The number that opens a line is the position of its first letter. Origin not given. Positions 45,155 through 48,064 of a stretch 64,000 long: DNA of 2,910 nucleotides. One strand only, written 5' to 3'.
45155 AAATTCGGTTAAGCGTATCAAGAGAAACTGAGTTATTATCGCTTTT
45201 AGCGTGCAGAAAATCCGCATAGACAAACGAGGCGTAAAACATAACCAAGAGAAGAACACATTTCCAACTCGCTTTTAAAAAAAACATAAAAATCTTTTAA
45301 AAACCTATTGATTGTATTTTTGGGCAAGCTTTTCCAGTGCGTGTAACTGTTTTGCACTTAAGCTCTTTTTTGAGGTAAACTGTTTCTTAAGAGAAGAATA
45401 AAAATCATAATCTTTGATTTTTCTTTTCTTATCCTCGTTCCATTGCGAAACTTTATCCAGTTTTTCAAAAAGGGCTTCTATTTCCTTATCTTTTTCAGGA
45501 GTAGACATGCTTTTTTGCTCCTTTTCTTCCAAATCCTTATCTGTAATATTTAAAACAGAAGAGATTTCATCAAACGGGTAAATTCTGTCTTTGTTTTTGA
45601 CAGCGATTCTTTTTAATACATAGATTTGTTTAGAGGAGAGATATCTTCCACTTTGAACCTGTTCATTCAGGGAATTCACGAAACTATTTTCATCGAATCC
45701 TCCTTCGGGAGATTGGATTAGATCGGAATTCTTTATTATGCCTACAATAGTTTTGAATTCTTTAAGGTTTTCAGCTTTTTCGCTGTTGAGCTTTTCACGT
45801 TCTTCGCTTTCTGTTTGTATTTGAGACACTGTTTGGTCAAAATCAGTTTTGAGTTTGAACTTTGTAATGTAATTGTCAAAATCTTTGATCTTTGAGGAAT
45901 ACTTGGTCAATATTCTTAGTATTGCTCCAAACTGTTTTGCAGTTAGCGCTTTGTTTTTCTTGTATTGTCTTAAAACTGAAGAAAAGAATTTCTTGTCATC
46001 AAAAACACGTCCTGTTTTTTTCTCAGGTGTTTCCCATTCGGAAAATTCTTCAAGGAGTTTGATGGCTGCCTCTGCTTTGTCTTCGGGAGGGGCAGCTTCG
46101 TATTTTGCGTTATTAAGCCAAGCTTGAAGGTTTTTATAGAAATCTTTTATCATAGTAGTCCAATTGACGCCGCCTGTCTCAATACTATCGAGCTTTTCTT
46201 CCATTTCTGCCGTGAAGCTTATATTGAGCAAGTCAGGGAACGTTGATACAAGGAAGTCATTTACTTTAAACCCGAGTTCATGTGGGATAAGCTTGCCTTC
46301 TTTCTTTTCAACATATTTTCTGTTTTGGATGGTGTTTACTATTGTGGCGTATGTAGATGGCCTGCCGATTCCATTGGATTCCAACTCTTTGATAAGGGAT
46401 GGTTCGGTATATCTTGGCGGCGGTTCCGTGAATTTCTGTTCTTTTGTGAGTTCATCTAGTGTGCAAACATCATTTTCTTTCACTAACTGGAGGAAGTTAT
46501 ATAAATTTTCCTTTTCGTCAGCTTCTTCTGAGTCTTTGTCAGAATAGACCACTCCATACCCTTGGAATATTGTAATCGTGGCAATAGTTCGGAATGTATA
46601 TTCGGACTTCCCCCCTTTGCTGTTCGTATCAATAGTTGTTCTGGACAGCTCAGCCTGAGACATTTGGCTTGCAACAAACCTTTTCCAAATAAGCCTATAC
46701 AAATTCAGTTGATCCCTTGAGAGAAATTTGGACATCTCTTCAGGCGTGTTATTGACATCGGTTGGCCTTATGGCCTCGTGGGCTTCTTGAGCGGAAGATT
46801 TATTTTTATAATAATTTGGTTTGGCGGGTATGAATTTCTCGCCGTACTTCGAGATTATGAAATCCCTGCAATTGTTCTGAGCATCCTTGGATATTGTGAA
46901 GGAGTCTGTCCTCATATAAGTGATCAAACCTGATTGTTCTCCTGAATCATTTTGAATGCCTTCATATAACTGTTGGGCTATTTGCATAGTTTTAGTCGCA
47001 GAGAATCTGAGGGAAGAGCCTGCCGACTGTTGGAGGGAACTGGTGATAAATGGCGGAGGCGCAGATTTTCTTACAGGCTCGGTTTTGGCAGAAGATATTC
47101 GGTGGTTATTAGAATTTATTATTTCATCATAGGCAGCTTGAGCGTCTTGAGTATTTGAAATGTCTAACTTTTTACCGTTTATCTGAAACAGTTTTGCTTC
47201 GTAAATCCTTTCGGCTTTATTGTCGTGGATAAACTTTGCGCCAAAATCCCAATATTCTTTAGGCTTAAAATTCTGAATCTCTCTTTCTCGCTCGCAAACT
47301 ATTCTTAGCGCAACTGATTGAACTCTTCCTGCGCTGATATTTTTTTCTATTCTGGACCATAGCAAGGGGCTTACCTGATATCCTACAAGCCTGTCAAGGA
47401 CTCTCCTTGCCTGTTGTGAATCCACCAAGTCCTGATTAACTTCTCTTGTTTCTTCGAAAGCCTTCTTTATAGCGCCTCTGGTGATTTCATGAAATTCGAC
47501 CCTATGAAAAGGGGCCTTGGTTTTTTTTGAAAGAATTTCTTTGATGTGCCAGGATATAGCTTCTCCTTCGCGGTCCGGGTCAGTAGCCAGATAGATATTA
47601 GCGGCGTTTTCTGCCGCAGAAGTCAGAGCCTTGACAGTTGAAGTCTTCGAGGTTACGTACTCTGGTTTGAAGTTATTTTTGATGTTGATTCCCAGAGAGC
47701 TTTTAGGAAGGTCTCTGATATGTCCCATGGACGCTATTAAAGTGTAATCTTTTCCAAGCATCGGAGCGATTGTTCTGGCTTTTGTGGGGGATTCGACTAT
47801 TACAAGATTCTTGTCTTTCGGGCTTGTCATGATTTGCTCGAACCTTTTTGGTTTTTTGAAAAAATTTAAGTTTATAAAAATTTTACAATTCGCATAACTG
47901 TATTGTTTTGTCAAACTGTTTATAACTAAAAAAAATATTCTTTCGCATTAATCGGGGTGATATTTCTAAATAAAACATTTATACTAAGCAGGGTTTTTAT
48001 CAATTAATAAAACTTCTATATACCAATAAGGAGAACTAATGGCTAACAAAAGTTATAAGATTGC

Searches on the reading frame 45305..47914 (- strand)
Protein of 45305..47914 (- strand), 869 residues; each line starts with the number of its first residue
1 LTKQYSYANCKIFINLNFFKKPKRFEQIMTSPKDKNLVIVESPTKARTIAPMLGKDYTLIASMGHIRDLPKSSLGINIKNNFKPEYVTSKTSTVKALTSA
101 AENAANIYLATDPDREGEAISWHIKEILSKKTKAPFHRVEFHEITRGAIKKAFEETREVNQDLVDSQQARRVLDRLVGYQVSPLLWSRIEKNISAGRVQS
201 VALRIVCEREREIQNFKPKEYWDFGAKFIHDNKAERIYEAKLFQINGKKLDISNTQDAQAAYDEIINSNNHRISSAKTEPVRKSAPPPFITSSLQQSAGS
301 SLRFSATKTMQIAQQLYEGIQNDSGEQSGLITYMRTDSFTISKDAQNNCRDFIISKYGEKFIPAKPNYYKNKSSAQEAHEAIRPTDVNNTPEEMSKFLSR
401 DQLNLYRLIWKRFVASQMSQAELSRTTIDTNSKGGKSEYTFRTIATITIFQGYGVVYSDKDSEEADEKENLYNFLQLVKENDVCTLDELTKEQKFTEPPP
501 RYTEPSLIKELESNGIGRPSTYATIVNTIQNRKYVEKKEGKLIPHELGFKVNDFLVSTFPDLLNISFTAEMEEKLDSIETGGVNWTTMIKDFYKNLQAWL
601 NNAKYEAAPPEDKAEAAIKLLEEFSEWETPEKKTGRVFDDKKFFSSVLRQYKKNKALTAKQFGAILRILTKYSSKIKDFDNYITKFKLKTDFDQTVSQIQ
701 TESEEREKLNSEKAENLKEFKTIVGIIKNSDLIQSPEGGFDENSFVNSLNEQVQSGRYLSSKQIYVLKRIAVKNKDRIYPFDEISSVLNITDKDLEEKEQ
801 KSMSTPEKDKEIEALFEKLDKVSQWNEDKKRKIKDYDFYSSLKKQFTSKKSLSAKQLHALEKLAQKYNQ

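Call 68: search_protein_families(library=ncbifam, proteins=[window:45305-47914:-], max_evalue=0.00001)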
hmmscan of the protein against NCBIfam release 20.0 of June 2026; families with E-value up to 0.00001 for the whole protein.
window:45305-47914:- (869 aa): 12 families
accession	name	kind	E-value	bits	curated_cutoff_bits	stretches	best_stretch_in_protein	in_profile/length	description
TIGR01051.1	topA_bact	equivalog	1.7e-213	711.1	456.4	1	37-606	1-578/632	type I DNA topoisomerase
NF006451.0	PRK08780.1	equivalog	4.5e-182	607.5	1265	1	35-604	3-577/824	DNA topoisomerase I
NF004966.0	PRK06319.1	equivalog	4.2e-177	590.8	868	1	34-610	2-587/862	DNA topoisomerase I/SWI domain fusion protein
TIGR01054.1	rgy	equivalog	1.5e-88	297.6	471.7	1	86-596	701-1169/1172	reverse gyrase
NF005829.0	PRK07726.1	subfamily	5.8e-67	226.8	597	1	85-633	74-626/669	DNA topoisomerase 3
NF004438.0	PRK05776.1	equivalog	1.7e-66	224.8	793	1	55-606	49-585/677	DNA topoisomerase I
TIGR01057.1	topA_arch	equivalog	1.7e-62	211.5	458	1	83-604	76-569/618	DNA topoisomerase I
TIGR01056.1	topB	subfamily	2.9e-53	181.4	515.75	1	102-712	95-694/706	DNA topoisomerase III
NF005555.0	PRK07220.1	equivalog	1e-48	166.3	635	1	89-596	83-561/740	DNA topoisomerase I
NF006032.0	PRK08173.1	equivalog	2e-41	141.6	1058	1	93-662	84-659/863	DNA topoisomerase III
NF011532.0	PRK14973.1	equivalog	4.2e-41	140.7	930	1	93-591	86-555/936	DNA topoisomerase I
NF011313.0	PRK14724.1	equivalog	1.3e-27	96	1088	1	103-604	100-629/988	DNA topoisomerase III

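Call 83: find_homologous_proteins(query=window:45305-47914:-, max_evalue=1e-50)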
Query window:45305-47914:- (869 aa): 8000 proteins with E <= 1e-50 among 8000 candidates; the best 120 are listed.
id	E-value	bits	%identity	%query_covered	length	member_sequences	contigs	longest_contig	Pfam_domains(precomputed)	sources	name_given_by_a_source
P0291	0.0e+0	1853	100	97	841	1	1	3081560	PF01131.26,PF01751.29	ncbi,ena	-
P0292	0.0e+0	1555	83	97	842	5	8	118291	PF01131.26,PF01751.29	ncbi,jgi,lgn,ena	-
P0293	0.0e+0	1528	82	97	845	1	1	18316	PF01131.26,PF01751.29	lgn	-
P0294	0.0e+0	1327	71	96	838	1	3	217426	PF01131.26,PF01751.29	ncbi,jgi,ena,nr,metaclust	ncbi:MAG TPA: type I DNA topoisomerase [Lentisphaeria bacterium]|nr:MAG: DNA topoisomerase I [Lentis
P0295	0.0e+0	1077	60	96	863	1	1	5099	PF01131.26,PF01751.29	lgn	-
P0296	0.0e+0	1076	59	96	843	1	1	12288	PF01131.26,PF01751.29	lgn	-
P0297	0.0e+0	1074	59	96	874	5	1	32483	PF01131.26,PF01751.29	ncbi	-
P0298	0.0e+0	1058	59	96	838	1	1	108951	PF01131.26,PF01751.29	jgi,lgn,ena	-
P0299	0.0e+0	1056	59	96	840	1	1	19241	PF01131.26,PF01751.29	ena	-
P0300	2.5e-293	993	56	96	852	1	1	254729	PF01131.26,PF01751.29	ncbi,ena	-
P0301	6.7e-292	989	55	97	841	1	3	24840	PF01131.26,PF01751.29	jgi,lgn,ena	jgi:DNA topoisomerase I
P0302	6.3e-289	979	54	97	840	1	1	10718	PF01131.26,PF01751.29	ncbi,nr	ncbi:MAG: type I DNA topoisomerase [bacterium]|nr:type I DNA topoisomerase [bacterium]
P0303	7.8e-285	965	54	96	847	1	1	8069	PF01131.26,PF01751.29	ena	-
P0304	1.5e-283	961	54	97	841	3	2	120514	PF01131.26,PF01751.29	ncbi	-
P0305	3.8e-281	953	54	96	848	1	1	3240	PF01131.26,PF01751.29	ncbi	-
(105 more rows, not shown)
